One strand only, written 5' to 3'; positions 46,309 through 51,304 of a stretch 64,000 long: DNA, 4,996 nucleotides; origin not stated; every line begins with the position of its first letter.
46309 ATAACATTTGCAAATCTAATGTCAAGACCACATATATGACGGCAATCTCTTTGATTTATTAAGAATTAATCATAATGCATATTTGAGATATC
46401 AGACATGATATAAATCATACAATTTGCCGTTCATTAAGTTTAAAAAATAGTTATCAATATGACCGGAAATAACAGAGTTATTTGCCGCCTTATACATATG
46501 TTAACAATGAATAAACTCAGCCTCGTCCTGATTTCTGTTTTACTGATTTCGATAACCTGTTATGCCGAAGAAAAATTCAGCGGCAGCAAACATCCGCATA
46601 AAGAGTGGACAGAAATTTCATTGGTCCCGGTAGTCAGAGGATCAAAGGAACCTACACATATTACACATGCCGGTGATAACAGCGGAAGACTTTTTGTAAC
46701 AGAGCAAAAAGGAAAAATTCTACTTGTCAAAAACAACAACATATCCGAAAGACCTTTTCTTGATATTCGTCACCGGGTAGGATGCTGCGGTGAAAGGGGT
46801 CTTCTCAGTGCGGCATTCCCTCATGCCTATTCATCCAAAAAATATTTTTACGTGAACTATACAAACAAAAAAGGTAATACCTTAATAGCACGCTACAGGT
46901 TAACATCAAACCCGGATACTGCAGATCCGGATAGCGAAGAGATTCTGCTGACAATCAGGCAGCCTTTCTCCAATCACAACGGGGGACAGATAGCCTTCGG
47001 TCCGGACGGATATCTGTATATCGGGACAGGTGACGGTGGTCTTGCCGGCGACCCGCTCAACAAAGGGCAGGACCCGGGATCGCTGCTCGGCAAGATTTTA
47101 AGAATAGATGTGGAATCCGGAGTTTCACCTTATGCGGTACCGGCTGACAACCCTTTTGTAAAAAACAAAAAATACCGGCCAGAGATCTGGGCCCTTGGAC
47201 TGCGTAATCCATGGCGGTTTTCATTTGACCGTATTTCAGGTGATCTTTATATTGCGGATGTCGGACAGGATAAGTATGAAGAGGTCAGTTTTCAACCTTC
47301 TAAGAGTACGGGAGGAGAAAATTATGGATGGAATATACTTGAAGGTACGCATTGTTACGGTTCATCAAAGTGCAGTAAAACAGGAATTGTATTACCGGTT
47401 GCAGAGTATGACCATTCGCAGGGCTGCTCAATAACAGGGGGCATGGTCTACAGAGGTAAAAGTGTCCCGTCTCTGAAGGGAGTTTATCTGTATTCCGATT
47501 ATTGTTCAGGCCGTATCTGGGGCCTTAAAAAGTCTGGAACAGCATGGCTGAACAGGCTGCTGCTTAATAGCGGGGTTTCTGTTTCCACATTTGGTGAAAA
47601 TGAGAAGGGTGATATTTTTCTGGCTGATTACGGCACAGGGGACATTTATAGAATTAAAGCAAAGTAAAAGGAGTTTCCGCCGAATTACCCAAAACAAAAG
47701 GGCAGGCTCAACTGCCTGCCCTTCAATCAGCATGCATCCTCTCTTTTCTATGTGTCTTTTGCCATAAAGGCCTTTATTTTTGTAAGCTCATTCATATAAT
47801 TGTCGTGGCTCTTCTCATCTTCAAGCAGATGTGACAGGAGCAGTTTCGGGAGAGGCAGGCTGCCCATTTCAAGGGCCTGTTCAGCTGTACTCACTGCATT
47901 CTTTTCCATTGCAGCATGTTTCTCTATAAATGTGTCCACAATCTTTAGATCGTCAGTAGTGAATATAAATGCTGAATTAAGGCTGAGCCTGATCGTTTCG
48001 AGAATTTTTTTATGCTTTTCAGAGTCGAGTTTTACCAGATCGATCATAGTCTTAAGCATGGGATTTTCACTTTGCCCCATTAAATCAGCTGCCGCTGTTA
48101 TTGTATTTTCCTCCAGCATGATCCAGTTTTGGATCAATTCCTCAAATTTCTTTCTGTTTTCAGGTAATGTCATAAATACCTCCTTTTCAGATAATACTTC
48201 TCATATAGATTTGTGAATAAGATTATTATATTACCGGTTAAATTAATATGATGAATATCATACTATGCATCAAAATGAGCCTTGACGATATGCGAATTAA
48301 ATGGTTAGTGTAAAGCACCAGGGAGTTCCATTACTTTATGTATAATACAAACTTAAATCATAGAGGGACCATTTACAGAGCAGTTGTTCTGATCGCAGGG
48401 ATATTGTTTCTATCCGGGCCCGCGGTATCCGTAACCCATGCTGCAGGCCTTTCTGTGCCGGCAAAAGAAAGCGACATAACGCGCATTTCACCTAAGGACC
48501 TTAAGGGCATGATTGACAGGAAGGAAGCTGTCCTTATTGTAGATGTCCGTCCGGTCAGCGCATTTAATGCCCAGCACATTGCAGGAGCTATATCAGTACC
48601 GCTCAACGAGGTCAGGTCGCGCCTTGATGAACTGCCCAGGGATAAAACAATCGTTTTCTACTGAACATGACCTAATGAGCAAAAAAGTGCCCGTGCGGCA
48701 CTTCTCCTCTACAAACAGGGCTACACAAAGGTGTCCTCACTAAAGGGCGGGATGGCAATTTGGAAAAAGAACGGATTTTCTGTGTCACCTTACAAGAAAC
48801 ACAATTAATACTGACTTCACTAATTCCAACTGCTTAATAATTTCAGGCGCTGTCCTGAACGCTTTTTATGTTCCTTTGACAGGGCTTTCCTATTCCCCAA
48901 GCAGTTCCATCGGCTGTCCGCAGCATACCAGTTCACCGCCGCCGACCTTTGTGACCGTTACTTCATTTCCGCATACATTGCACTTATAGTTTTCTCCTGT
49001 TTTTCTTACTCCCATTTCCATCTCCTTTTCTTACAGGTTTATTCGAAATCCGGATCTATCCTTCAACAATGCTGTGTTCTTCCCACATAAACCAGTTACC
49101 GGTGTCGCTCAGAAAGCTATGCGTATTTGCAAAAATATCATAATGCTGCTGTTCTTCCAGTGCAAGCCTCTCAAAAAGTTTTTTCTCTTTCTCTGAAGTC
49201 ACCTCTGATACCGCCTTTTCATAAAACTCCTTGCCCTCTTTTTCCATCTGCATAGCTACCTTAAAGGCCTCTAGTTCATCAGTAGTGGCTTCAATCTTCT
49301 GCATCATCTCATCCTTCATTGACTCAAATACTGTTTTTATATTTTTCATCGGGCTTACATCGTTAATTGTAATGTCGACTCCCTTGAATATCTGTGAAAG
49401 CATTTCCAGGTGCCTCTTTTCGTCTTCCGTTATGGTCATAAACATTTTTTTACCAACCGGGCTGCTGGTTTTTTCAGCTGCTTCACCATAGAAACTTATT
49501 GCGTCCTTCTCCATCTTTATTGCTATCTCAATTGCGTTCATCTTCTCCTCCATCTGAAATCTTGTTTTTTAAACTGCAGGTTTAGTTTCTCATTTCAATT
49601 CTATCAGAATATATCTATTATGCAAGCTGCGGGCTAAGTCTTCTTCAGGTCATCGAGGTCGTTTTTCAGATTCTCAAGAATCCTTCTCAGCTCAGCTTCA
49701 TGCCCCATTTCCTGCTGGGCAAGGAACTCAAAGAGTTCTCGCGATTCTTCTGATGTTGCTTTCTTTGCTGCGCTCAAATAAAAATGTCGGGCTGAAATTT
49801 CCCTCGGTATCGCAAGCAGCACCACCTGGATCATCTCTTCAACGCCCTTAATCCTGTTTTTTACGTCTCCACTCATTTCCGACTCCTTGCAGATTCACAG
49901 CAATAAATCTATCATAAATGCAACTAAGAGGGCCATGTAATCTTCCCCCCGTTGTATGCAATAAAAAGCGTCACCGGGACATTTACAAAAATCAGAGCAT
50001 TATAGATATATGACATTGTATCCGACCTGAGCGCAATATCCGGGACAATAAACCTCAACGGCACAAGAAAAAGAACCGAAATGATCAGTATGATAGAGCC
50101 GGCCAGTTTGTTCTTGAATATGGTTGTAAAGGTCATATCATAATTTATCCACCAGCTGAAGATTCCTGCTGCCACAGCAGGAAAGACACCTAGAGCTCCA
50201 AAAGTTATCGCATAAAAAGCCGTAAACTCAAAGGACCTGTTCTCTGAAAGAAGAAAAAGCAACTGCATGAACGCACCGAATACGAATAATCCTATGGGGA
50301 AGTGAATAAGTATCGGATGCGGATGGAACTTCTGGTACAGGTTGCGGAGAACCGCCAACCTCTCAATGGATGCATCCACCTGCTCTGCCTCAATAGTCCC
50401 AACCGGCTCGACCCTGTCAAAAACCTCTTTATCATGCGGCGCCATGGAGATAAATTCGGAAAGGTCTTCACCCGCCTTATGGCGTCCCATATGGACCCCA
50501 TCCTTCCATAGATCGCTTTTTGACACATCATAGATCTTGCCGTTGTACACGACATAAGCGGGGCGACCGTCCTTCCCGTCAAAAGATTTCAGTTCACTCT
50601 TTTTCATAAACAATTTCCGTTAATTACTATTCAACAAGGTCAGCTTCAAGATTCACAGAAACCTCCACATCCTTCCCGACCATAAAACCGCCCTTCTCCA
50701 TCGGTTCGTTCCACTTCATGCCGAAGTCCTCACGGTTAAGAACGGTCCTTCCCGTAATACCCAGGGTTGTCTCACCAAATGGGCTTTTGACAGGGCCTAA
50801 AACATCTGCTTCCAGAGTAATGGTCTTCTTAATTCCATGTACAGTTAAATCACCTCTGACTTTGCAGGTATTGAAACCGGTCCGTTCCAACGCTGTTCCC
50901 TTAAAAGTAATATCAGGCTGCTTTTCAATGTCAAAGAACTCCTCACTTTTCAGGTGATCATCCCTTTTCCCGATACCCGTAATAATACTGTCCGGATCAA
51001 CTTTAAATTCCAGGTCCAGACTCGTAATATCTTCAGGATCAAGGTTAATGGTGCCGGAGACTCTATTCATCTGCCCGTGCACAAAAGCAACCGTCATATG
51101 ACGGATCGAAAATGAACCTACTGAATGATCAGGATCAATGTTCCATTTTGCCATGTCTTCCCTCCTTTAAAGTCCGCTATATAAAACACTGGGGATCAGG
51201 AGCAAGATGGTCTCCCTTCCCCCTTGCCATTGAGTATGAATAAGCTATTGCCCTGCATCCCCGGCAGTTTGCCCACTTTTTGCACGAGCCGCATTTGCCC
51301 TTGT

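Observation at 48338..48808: Rhodanese with two in-frame TGA codons exactly at the catalytic cysteine (candidate selenocysteine rhodanese)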

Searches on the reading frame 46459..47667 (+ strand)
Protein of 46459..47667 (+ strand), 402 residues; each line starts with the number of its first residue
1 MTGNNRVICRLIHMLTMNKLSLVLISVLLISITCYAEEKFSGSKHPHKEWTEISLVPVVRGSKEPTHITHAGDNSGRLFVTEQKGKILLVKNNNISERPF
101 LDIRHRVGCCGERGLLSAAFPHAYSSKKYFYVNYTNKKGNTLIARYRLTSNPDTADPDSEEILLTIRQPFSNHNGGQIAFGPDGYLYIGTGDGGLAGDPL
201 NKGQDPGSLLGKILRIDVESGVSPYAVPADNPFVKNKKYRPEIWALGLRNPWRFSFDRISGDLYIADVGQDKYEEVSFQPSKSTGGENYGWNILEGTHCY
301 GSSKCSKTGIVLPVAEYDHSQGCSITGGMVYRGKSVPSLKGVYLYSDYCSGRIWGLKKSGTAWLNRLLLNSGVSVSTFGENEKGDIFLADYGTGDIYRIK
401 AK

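Call 33: search_protein_families(library=pfam, proteins=[window:46459-47667:+], max_evalue=0.001)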
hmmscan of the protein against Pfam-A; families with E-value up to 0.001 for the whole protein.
window:46459-47667:+ (402 aa): 1 family
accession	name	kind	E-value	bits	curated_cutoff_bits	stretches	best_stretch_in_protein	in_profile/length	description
PF07995.17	GSDH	-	2.8e-43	148.9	25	1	63-357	2-287/332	Glucose / Sorbosone dehydrogenase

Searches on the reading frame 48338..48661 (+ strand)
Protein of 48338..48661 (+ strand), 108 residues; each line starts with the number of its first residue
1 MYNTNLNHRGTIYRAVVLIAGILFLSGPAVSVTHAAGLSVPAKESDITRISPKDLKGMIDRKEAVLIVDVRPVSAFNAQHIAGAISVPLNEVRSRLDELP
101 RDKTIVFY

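Call 15: find_related_loci(query=window:48338-48661:+, collection=genome_contigs, flank=3000)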
Query seq(108 aa) (108 aa) in genome_contigs; peptide patterns used: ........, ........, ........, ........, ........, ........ (x = any residue, [..] = any of these).
149 stretches matched a pattern; 8 encode a relative of the query (tblastn E <= 1e-3); 8 distinct loci.
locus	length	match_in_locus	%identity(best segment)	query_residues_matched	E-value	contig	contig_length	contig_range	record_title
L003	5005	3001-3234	44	28-108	6e-17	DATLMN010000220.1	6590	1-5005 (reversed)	MAG TPA_asm: Pyrinomonadaceae bacterium isolate SMAG_U13775 k141_160966, whole genome shotgun sequence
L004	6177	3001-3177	53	49-108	3e-15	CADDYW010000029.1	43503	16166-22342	Chloroflexi bacterium isolate 7 genome assembly, contig: NODE_449_length_43503_cov_19.241954, whole genome shotgun seque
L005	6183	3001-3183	40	47-108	8e-14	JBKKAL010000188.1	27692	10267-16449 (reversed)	MAG: Pyrinomonadaceae bacterium isolate swi_bin.3 k127_11102675, whole genome shotgun sequence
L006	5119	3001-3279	34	6-108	1e-11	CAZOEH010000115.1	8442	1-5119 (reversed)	MAG TPA_asm: uncultured Desulfonema sp. isolate SRP062349_co5_33 genome assembly, contig: NODE_4379_length_8442_cov_8.36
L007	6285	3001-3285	29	25-104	3e-11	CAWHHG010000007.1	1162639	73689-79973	MAG: uncultured Chitinophagaceae bacterium isolate MFD02134.bin.1.264 genome assembly, contig: contig_23799, whole genom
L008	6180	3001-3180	35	50-108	5e-10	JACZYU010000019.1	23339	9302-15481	MAG: Planctomycetota bacterium isolate B27T3L11 B27T3L11_NODE1771, whole genome shotgun sequence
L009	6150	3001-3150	44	50-99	1e-8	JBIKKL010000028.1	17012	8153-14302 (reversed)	MAG: Burkholderiales bacterium isolate ME2014-07-24_3300043772_group5_bin326 Rohwer_bin2396_scaffold_3585_c1, whole geno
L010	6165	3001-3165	33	47-103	2e-6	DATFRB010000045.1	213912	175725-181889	MAG TPA_asm: Terracidiphilus sp. isolate SMAG_U9346 k141_3330256, whole genome shotgun sequence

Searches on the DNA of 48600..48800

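Call 45: search_rna_families(source=window, start=48600, end=48800, threshold=evalue, max_evalue=10, show_alignments=3)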
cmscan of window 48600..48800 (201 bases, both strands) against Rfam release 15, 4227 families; matches with E-value up to 10: 2.
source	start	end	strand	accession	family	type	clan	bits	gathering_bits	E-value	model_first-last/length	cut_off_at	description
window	48702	48742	-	RF01073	GP_knot1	Cis-reg;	-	12.4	67.7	6.2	1-62/62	no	Gag/pol translational readthrough site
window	48633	48681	+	RF00603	SNORD23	Gene; snRNA; snoRNA; CD-box;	-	11.6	64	8.6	1-110/110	no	Small nucleolar RNA SNORD23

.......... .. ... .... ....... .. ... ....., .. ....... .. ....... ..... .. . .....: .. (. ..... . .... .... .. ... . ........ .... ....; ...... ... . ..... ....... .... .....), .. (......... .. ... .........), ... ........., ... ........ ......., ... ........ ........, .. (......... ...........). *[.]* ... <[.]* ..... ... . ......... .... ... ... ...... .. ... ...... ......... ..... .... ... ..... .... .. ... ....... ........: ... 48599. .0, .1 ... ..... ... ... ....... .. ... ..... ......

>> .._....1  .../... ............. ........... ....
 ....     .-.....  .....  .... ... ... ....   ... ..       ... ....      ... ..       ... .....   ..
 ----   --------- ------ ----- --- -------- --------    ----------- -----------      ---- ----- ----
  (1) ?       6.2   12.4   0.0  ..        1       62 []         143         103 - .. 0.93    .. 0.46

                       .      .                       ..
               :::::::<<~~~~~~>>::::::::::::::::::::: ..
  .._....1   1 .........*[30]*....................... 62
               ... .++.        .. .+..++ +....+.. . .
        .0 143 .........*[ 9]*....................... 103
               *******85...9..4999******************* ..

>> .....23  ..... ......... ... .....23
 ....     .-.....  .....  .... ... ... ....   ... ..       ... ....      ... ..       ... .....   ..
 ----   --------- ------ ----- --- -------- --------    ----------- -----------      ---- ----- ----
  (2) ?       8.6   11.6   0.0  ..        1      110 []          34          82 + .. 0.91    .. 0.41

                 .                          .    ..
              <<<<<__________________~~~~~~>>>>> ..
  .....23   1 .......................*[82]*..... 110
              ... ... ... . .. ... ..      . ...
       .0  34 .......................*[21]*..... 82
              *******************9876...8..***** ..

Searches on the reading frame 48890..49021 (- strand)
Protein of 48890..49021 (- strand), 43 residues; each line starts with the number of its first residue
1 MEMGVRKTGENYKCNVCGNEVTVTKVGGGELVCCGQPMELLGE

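Call 33: search_protein_families(library=pfam, proteins=[window:48890-49021:-], max_evalue=0.001)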
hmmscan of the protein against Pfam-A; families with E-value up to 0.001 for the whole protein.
window:48890-49021:- (43 aa): 1 family
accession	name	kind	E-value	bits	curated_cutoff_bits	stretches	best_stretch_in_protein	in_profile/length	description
PF06397.17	Desulfoferrod_N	-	4.6e-18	65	23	1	7-41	2-36/36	Desulfoferrodoxin, N-terminal domain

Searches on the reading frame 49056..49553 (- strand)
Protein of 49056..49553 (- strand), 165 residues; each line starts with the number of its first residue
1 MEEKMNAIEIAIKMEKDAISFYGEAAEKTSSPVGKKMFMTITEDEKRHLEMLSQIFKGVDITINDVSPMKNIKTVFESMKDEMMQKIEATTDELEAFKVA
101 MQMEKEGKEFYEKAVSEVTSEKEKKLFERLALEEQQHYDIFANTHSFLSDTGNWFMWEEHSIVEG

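Call 33: search_protein_families(library=pfam, proteins=[window:49056-49553:-], max_evalue=0.001)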
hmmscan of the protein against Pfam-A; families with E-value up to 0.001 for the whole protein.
window:49056-49553:- (165 aa): 3 families
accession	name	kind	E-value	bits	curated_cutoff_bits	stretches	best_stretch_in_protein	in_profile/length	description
PF02915.23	Rubrerythrin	-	1e-18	68.5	22.8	1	8-143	3-135/137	Rubrerythrin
PF09537.16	DUF2383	-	4.6e-07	30.4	30.8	0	6-55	4-53/111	Domain of unknown function (DUF2383)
PF13668.12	Ferritin_2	-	1.6e-06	28.8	24.7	1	7-131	5-122/138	Ferritin-like domain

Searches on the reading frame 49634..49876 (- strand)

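Call 33: search_protein_families(library=pfam, proteins=[window:49634-49876:-], max_evalue=0.001)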
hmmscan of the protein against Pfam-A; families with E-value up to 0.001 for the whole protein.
window:49634-49876:- (80 aa): 1 family
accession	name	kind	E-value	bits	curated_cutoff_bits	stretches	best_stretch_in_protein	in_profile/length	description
PF02915.23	Rubrerythrin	-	1.8e-09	38.5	22.8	1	20-77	4-62/137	Rubrerythrin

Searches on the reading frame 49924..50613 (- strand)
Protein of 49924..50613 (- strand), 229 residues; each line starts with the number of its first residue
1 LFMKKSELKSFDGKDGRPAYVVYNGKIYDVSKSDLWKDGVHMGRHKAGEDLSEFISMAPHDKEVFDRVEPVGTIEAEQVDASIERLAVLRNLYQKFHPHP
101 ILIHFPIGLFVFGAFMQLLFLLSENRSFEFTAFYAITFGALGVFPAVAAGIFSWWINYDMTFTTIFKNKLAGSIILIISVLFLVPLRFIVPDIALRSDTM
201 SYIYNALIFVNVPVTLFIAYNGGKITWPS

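Call 33: search_protein_families(library=pfam, proteins=[window:49924-50613:-], max_evalue=0.001)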
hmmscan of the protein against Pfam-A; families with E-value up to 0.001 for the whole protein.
window:49924-50613:- (229 aa): 2 families
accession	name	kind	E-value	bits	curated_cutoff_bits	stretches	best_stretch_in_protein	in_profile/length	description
PF09990.14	DUF2231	-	2.2e-10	41.2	26.4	1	99-187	5-94/139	Predicted membrane protein (DUF2231)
PF00173.33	Cyt-b5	-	7.8e-05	23.1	23.7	1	5-65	2-61/74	Cytochrome b5-like Heme/Steroid binding domain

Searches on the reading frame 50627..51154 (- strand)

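Call 33: search_protein_families(library=pfam, proteins=[window:50627-51154:-], max_evalue=0.001)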
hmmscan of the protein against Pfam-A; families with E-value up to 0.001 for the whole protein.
window:50627-51154:- (175 aa): 1 family
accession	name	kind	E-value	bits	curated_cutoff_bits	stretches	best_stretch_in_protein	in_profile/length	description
PF04264.18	YceI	-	2.1e-42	145.5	23.7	1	4-171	1-150/150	YceI-like domain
